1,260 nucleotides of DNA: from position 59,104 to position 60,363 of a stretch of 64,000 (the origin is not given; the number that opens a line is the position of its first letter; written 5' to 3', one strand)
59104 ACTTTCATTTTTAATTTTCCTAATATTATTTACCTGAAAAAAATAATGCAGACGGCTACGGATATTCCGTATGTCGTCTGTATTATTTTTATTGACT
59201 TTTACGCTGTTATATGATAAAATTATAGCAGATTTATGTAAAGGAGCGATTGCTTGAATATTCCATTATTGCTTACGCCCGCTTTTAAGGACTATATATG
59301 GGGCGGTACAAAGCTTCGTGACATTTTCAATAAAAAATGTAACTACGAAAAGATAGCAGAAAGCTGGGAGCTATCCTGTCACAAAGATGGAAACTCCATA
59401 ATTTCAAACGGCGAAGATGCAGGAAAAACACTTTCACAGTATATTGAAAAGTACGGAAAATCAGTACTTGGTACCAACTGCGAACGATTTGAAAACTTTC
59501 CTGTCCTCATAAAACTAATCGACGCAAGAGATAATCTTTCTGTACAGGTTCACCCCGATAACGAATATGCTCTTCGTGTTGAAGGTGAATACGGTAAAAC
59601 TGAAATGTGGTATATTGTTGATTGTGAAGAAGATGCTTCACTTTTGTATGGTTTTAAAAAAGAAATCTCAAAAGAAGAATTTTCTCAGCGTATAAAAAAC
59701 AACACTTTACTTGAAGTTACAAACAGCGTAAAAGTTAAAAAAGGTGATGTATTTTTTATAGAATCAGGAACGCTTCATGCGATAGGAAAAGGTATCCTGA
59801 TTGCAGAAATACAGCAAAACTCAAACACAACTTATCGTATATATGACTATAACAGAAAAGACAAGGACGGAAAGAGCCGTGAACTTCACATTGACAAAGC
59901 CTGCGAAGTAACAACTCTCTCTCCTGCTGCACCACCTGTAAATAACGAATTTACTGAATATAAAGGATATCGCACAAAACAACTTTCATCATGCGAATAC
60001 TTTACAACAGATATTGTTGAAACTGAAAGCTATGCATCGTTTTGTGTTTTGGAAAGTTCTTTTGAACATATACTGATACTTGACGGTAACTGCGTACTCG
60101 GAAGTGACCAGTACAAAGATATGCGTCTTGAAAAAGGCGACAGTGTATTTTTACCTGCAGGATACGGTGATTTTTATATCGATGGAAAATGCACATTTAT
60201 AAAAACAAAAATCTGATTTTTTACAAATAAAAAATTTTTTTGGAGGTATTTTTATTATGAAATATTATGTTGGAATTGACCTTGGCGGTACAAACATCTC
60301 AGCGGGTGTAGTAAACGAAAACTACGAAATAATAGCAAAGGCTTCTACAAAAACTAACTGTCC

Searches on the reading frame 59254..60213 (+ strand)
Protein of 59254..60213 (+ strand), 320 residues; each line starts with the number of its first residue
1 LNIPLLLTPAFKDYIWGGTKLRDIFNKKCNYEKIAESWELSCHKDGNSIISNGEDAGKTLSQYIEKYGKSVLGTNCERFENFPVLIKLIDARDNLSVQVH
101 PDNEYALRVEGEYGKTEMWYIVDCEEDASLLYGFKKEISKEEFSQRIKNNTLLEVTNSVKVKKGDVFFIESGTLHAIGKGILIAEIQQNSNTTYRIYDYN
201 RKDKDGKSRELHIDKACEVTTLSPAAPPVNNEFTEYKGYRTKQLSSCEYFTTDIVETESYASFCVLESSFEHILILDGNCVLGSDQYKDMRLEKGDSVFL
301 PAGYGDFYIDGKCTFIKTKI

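Call 10: find_related_loci(query=window:59254-60213:+, collection=genome_contigs, flank=3000)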
Query window:59254-60213:+ (320 aa) in genome_contigs; peptide patterns used: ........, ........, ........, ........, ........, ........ (x = any residue, [..] = any of these).
599 stretches matched a pattern (row limit reached: there are more); 565 encode a relative of the query (tblastn E <= 1e-3); the best 80 are kept; 80 distinct loci.
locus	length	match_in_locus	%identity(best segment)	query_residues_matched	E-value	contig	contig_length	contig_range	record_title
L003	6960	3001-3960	72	1-320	8e-158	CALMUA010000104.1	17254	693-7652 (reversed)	MAG TPA_asm: uncultured Ruminococcus sp. isolate ERR1414211_bin.38_CONCOCT_v1.1_MAG genome assembly, contig: ERZ1749899.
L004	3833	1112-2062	70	4-320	1e-155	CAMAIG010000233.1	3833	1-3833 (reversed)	MAG: uncultured Ruminococcus sp. isolate SRR5665903_bin.56_metaWRAP_v1.3_MAG genome assembly, contig: ERZ11448883.63847,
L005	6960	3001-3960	69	1-320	1e-150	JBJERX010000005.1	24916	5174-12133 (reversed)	MAG: Huintestinicola sp. isolate PUUB37_bin.024 NODE_1094_length_24916_cov_9.144403, whole genome shotgun sequence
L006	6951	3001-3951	69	4-320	3e-149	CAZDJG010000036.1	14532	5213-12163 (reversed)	MAG TPA_asm: uncultured Ruminococcus sp. isolate SRP222994_co1_529 genome assembly, contig: NODE_8737_length_14532_cov_5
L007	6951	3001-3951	68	4-320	5e-148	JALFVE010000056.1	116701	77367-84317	MAG: Oscillospiraceae bacterium isolate SUG1041 k141_110079, whole genome shotgun sequence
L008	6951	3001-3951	68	4-320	1e-147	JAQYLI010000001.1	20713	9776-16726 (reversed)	MAG: Oscillospiraceae bacterium isolate SUG2049 k141_398035, whole genome shotgun sequence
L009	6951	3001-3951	68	4-320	6e-147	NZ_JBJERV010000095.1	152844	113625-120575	MAG: Huintestinicola sp. isolate PUUB48_bin.013 NODE_8_length_152844_cov_14.981897, whole genome shotgun sequence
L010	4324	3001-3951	68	4-320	3e-149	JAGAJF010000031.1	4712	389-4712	MAG: Oscillospiraceae bacterium isolate RGIG8492 Water_deer_Cecum-1__c62221, whole genome shotgun sequence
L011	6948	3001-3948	68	4-320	6e-145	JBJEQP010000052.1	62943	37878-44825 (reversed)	MAG: Oscillospiraceae bacterium isolate LOHA42_bin.015 NODE_264_length_62943_cov_49.579252, whole genome shotgun sequenc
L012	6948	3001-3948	69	4-320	1e-144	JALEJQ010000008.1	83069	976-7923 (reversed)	MAG: Oscillospiraceae bacterium isolate SUG65 k141_2723633, whole genome shotgun sequence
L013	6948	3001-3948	68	4-320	9e-144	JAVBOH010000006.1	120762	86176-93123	MAG: Oscillospiraceae bacterium isolate EPI_MAG_00103 c_000009022323, whole genome shotgun sequence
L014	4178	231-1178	69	4-320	3e-144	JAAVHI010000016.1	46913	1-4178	MAG: Ruminococcus sp. isolate Mgla_MAG_49-bin_14 c_000000017555, whole genome shotgun sequence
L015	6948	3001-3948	69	4-320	2e-144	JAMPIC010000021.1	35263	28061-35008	MAG: Prevotella sp. isolate NALB_7961_1 Scaffold_#21__SCF_021___35263_bp, whole genome shotgun sequence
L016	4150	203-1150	67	4-320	5e-144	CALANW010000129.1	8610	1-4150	MAG TPA_asm: uncultured Ruminococcus sp. isolate ERR2619740_bin.114_CONCOCT_v1.1_MAG genome assembly, contig: ERZ1026854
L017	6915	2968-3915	67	4-320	5e-143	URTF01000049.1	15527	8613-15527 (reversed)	uncultured Ruminococcus sp. isolate UMGS1327 genome assembly, contig: NODE_1008_length_15527_cov_4.034708, whole genome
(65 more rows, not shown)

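Call 21: find_homologous_proteins(query=window:59254-60213:+, max_evalue=1e-60)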
Query window:59254-60213:+ (320 aa): 7833 proteins with E <= 1e-60 among 8000 candidates; the best 120 are listed.
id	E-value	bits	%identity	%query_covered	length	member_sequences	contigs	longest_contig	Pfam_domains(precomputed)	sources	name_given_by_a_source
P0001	1.7e-215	732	100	100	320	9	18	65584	PF07883.18,PF20511.5,PF05899.19,PF21621.4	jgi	-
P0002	1.2e-184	631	86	100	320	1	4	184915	PF07883.18,PF20511.5,PF05899.19,PF21621.4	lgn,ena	-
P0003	1.7e-184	630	86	100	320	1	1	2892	PF07883.18,PF20511.5,PF05899.19,PF21621.4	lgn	-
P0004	2.1e-184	630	86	100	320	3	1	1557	PF07883.18,PF20511.5,PF05899.19,PF21621.4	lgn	-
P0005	2.1e-183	627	86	99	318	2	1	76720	PF07883.18,PF20511.5,PF05899.19,PF21621.4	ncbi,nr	ncbi:MAG: class I mannose-6-phosphate isomerase [Oscillospiraceae bacterium]|nr:class I mannose-6-ph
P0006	6.7e-183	625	86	99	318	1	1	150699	PF07883.18,PF20511.5,PF05899.19,PF21621.4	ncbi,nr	ncbi:MAG: class I mannose-6-phosphate isomerase [Oscillospiraceae bacterium]|nr:class I mannose-6-ph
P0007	1.0e-154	532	73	100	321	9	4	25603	PF20511.5,PF21621.4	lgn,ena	-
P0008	1.9e-148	512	70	100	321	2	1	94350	PF07883.18,PF20511.5,PF05899.19,PF21621.4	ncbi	-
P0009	3.9e-148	511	68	100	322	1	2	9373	PF07883.18,PF20511.5,PF21621.4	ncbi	-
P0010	1.6e-146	506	70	99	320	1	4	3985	PF07883.18,PF20511.5,PF05899.19,PF21621.4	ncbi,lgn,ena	-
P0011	2.5e-146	505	69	99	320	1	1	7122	PF07883.18,PF20511.5,PF05899.19,PF21621.4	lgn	-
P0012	2.6e-146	505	69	99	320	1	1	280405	PF07883.18,PF20511.5,PF05899.19,PF21621.4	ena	-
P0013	3.2e-146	505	69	100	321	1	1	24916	PF20511.5,PF21621.4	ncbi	ncbi:MAG: type I phosphomannose isomerase catalytic subunit [Huintestinicola sp.]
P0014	3.7e-146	504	69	99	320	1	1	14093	PF07883.18,PF20511.5,PF05899.19,PF21621.4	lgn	-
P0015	6.5e-146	504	69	99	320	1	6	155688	PF07883.18,PF20511.5,PF05899.19,PF21621.4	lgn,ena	-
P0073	5.1e-145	501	67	100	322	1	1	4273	PF07883.18,PF20511.5,PF21621.4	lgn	-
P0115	1.7e-144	499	71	99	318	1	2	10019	PF07883.18,PF20511.5,PF21621.4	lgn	-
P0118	2.0e-144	499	70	100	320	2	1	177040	PF20511.5,PF21621.4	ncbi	-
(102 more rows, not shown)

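Call 23: find_encoding_contigs(protein=P0002, flank=2500, max_places=3)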
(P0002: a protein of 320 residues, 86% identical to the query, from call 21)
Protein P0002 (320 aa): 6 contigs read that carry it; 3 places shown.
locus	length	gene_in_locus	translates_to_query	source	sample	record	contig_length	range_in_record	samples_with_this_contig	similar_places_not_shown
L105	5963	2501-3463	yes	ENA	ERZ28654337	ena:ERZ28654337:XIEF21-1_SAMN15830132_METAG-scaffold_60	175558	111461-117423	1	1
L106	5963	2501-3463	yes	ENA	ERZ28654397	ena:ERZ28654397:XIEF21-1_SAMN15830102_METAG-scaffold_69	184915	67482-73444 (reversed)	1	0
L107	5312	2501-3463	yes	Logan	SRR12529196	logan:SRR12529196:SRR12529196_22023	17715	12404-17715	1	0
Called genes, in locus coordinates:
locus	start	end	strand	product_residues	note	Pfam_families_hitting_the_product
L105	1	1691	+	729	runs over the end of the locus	PF16875:Glyco_hydro_36N, PF02065:Melibiase, PF16874:Glyco_hydro_36C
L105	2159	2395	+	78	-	-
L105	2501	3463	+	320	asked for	PF20511:PMI_typeI_cat, PF07883:Cupin_2 (faint), PF05899:Cupin_3 (faint), PF21621:MPI_cupin_dom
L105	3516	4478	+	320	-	PF00370:FGGY_N (weak), PF00480:ROK, PF01869:BcrAD_BadFG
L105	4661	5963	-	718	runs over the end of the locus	-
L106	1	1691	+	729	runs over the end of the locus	PF16875:Glyco_hydro_36N, PF02065:Melibiase, PF16874:Glyco_hydro_36C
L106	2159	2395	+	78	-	-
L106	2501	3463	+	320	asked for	PF20511:PMI_typeI_cat, PF07883:Cupin_2 (faint), PF05899:Cupin_3 (faint), PF21621:MPI_cupin_dom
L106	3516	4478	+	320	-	PF00370:FGGY_N (weak), PF00480:ROK, PF01869:BcrAD_BadFG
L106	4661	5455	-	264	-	-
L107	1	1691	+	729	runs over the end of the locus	PF16875:Glyco_hydro_36N, PF02065:Melibiase, PF16874:Glyco_hydro_36C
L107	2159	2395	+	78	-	-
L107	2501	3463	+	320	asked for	PF20511:PMI_typeI_cat, PF07883:Cupin_2 (faint), PF05899:Cupin_3 (faint), PF21621:MPI_cupin_dom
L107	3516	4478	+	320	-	PF00370:FGGY_N (weak), PF00480:ROK, PF01869:BcrAD_BadFG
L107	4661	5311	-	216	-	?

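Call 24: find_encoding_contigs(protein=P0005, flank=2500, max_places=3)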
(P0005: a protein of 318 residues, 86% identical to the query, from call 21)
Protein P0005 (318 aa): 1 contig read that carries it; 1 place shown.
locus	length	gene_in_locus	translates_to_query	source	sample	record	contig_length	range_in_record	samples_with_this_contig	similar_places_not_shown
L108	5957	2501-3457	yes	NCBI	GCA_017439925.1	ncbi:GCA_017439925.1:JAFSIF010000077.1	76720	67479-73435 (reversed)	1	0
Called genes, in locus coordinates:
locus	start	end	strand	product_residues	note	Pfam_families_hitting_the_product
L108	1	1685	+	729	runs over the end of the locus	PF16875:Glyco_hydro_36N, PF02065:Melibiase, PF16874:Glyco_hydro_36C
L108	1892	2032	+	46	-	-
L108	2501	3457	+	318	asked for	PF20511:PMI_typeI_cat, PF07883:Cupin_2 (faint), PF05899:Cupin_3 (faint), PF21621:MPI_cupin_dom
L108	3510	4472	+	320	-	PF00370:FGGY_N (weak), PF00480:ROK, PF01869:BcrAD_BadFG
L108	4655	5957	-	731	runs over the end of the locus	-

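Call 25: find_encoding_contigs(protein=P0006, flank=2500, max_places=3)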
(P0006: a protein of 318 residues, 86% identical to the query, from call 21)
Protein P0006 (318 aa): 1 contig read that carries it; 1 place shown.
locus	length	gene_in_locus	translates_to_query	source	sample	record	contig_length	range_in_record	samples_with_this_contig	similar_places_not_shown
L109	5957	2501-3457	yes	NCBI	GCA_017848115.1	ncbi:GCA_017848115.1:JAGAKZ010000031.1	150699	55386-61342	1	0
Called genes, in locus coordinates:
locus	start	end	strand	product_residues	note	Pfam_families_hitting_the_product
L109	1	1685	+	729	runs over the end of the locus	PF16875:Glyco_hydro_36N, PF02065:Melibiase, PF16874:Glyco_hydro_36C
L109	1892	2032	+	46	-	-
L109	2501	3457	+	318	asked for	PF20511:PMI_typeI_cat, PF07883:Cupin_2 (faint), PF05899:Cupin_3 (faint), PF21621:MPI_cupin_dom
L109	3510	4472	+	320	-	PF00370:FGGY_N (weak), PF00480:ROK, PF01869:BcrAD_BadFG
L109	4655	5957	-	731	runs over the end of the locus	-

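Call 26: find_encoding_contigs(protein=P0008, flank=2500, max_places=3)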
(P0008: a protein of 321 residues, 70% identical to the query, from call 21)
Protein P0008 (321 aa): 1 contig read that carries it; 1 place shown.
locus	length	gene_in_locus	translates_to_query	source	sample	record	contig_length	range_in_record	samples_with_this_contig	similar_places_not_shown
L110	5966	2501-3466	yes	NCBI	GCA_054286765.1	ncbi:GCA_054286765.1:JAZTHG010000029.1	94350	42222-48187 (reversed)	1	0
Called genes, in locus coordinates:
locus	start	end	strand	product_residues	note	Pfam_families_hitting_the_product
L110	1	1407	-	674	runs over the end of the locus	PF09852:DUF2079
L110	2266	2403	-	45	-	-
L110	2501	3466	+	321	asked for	PF20511:PMI_typeI_cat, PF05899:Cupin_3 (faint), PF07883:Cupin_2 (faint), PF21621:MPI_cupin_dom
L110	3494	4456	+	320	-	PF00480:ROK, PF01869:BcrAD_BadFG (weak)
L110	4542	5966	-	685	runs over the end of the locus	-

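Call 27: find_encoding_contigs(protein=P0009, flank=2500, max_places=3)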
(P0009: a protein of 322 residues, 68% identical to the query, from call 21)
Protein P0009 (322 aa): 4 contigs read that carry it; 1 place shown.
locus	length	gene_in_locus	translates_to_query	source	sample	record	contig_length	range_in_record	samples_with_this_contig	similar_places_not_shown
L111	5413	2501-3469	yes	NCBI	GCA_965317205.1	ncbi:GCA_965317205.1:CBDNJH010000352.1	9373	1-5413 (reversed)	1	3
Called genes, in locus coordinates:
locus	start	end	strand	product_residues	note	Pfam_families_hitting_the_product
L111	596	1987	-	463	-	PF00682:HMGL-like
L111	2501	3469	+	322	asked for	PF20511:PMI_typeI_cat, PF07883:Cupin_2 (faint), PF21621:MPI_cupin_dom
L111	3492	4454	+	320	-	PF00370:FGGY_N (weak), PF00480:ROK, PF01869:BcrAD_BadFG (weak)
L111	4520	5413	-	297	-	?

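Call 29: find_encoding_contigs(protein=P0010, flank=2500, max_places=3)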
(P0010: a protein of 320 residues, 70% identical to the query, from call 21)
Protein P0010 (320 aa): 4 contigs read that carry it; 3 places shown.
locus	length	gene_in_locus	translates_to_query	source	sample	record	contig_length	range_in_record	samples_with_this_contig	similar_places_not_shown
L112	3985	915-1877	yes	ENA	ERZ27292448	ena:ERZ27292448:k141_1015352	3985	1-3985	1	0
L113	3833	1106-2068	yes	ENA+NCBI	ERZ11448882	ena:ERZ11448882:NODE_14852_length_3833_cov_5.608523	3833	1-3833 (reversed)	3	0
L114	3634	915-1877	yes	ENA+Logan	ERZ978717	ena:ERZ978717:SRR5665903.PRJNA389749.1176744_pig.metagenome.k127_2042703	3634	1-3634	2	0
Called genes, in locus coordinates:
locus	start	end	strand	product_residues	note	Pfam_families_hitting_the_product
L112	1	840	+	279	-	?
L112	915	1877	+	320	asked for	PF20511:PMI_typeI_cat, PF07883:Cupin_2 (faint), PF05899:Cupin_3 (faint), PF21621:MPI_cupin_dom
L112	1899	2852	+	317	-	PF00370:FGGY_N (weak), PF00480:ROK, PF01869:BcrAD_BadFG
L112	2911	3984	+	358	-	?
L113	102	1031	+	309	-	PF19127:Choline_bind_3, PF01473:Choline_bind_1 (weak), PF19127:Choline_bind_3, PF01841:Transglut_core, PF04473:DUF553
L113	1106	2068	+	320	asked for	PF20511:PMI_typeI_cat, PF07883:Cupin_2 (faint), PF05899:Cupin_3 (faint), PF21621:MPI_cupin_dom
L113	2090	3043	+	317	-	PF00370:FGGY_N (weak), PF00480:ROK, PF01869:BcrAD_BadFG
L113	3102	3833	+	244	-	?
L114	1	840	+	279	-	?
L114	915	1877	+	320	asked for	PF20511:PMI_typeI_cat, PF07883:Cupin_2 (faint), PF05899:Cupin_3 (faint), PF21621:MPI_cupin_dom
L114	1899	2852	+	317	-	PF00370:FGGY_N (weak), PF00480:ROK, PF01869:BcrAD_BadFG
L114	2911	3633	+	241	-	?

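Call 30: find_encoding_contigs(protein=P0073, flank=2500, max_places=3)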
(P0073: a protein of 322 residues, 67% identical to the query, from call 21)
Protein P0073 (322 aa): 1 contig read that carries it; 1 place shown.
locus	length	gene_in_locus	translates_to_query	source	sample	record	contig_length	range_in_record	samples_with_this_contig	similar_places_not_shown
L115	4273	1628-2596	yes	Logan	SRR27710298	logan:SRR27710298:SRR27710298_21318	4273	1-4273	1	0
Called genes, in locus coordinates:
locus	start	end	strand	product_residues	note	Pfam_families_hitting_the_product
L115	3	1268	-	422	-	?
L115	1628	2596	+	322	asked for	PF20511:PMI_typeI_cat, PF07883:Cupin_2 (faint), PF21621:MPI_cupin_dom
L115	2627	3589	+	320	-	PF00370:FGGY_N (weak), PF00480:ROK, PF01869:BcrAD_BadFG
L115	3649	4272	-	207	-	?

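Call 31: find_encoding_contigs(protein=P0115, flank=2500, max_places=3)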
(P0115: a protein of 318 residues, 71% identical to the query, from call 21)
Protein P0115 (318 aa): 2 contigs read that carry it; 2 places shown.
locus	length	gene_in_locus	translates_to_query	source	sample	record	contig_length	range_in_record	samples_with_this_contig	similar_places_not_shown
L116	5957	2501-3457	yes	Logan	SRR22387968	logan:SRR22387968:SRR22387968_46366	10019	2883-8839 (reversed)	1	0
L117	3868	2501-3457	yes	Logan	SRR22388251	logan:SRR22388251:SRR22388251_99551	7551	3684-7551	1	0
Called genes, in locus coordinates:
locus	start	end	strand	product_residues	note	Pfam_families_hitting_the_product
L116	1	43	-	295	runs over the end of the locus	PF01476:LysM, PF23473:LysM3_LYK4_5 (faint), PF01476:LysM (weak), PF00704:Glyco_hydro_18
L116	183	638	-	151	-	-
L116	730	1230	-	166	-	PF07486:Hydrolase_2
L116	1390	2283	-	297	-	PF23441:SDR, PF00106:adh_short, PF08659:KR, PF13561:adh_short_C2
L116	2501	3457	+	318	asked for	PF20511:PMI_typeI_cat, PF07883:Cupin_2 (faint), PF21621:MPI_cupin_dom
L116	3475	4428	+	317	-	PF00480:ROK, PF01869:BcrAD_BadFG (weak)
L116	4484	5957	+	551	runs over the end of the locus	PF00920:ILVD_EDD_N, PF24877:ILV_EDD_C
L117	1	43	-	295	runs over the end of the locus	PF01476:LysM, PF23473:LysM3_LYK4_5 (faint), PF01476:LysM (weak), PF00704:Glyco_hydro_18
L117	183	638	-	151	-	-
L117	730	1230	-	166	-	PF07486:Hydrolase_2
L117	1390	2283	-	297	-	PF23441:SDR, PF00106:adh_short, PF08659:KR, PF13561:adh_short_C2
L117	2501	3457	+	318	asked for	PF20511:PMI_typeI_cat, PF07883:Cupin_2 (faint), PF21621:MPI_cupin_dom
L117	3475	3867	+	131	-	?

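Call 32: find_encoding_contigs(protein=P0118, flank=2500, max_places=3)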
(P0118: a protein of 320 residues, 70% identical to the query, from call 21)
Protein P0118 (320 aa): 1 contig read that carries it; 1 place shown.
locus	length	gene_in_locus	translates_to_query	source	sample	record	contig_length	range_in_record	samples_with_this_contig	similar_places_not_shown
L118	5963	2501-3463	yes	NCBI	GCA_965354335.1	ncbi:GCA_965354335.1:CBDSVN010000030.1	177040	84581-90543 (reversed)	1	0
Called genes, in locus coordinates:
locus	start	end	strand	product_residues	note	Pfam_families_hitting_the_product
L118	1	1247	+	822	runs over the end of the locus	PF06165:GH94_b-supersand, PF17167:Glyco_hydro_94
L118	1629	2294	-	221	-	PF09365:DUF2461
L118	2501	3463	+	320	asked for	PF20511:PMI_typeI_cat, PF21621:MPI_cupin_dom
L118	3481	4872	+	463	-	PF01554:MatE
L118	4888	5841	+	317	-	PF00480:ROK, PF01869:BcrAD_BadFG (weak)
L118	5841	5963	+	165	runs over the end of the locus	-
